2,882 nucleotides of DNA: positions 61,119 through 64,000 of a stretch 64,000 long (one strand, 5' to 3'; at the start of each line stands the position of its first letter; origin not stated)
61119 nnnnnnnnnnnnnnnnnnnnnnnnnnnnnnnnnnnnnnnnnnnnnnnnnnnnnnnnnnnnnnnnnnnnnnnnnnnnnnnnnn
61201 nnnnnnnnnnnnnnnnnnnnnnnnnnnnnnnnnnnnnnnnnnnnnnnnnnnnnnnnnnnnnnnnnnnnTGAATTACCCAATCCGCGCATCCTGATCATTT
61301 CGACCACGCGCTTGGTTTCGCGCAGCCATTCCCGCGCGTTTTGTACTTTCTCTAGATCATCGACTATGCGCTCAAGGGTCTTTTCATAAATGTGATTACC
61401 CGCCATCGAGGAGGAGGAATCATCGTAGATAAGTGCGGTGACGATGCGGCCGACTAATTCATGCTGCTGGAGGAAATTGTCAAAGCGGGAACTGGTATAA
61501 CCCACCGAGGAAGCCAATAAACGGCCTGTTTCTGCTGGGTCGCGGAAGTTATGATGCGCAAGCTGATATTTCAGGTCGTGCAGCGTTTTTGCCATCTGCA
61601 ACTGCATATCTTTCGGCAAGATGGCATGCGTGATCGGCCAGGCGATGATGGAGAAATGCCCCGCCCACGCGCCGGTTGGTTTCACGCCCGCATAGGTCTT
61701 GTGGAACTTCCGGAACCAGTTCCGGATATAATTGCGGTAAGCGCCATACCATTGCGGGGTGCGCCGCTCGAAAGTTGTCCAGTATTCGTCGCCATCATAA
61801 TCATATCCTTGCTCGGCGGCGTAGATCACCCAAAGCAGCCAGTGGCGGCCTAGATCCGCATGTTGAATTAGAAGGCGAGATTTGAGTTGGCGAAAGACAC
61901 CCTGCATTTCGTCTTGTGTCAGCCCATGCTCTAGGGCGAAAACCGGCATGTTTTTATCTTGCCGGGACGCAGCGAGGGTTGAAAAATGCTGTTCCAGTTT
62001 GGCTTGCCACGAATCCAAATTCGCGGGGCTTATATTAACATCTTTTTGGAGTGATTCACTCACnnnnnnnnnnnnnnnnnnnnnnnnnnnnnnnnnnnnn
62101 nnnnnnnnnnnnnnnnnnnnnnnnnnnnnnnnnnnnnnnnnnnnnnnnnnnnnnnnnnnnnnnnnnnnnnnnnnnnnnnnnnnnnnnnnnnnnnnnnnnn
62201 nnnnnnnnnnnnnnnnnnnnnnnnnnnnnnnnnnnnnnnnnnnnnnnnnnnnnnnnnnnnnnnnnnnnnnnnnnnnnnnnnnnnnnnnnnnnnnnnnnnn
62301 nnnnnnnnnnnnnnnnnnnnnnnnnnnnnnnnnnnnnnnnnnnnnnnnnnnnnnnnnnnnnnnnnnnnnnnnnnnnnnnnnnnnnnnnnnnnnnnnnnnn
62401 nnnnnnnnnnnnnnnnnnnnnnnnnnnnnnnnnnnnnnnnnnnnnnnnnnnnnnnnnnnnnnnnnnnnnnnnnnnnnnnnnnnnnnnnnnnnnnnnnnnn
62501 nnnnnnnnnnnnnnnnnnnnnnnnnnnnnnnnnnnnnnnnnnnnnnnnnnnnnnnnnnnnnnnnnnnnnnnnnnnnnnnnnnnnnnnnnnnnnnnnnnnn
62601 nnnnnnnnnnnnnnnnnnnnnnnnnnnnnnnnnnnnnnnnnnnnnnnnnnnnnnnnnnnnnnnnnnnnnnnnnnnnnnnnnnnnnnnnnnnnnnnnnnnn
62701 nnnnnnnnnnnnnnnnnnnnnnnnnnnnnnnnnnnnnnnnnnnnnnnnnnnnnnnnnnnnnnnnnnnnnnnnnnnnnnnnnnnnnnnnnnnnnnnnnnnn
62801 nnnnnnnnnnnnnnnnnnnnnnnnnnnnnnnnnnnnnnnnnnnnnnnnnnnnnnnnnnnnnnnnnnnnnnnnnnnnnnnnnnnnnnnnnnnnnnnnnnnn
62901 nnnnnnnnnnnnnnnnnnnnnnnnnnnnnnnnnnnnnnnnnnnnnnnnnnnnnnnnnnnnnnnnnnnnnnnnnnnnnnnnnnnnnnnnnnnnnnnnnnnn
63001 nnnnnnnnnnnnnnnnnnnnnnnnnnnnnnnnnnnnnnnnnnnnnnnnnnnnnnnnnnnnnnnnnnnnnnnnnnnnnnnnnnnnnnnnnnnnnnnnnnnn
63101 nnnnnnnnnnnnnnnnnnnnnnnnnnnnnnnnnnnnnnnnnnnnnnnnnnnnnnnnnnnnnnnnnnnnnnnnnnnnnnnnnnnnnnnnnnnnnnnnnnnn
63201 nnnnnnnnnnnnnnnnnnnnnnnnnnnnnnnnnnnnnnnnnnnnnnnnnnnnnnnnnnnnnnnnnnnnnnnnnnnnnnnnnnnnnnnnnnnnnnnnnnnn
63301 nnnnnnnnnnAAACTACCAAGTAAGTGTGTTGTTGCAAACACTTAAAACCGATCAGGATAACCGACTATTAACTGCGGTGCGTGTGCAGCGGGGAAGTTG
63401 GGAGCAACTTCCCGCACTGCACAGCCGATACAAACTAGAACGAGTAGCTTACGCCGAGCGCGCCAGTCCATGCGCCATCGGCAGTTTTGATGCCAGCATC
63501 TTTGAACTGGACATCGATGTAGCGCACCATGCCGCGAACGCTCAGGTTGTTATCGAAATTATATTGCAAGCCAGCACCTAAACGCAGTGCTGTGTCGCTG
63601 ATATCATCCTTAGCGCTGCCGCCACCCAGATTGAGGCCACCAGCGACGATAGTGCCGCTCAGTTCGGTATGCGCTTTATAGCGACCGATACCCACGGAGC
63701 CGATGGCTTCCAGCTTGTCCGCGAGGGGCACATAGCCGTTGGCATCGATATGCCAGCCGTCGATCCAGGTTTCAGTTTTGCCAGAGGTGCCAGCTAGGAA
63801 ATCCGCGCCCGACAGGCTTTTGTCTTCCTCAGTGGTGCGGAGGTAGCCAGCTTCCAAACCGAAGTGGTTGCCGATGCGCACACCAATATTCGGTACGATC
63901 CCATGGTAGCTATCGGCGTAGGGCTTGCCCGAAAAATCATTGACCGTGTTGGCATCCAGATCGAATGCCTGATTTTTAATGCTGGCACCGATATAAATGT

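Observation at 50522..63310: Non-canonical Druantia-like five-gene operon: DruA + 964 aa + 365 aa + DruE + NERD/SF1 helicase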

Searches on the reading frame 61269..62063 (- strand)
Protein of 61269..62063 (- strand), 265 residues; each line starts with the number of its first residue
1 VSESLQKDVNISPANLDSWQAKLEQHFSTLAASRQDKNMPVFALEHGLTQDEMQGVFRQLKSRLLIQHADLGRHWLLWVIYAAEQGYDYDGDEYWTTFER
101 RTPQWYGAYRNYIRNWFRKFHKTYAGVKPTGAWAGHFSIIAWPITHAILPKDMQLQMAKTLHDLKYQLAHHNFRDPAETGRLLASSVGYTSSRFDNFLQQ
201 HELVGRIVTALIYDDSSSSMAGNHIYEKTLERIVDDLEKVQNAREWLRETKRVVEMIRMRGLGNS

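Call 126: search_protein_families(library=pfam, proteins=[window:61269-62063:-], max_evalue=10)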
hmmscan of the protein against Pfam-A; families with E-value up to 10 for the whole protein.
window:61269-62063:- (265 aa): 1 family
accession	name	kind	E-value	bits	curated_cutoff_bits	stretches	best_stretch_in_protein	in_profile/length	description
PF13569.11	DUF4132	-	0.011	16.1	27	1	151-227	13-82/179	Domain of unknown function (DUF4132)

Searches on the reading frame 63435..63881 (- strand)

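Call 58: search_protein_families(library=pfam, proteins=[window:63435-63881:-], max_evalue=0.001)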
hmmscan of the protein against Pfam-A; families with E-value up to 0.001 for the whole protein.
window:63435-63881:- (148 aa): 1 family
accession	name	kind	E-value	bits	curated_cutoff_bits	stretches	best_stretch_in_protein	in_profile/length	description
PF13505.12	OMP_b-brl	-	1.7e-12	48.3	28.7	1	1-148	52-175/175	Outer membrane protein beta-barrel domain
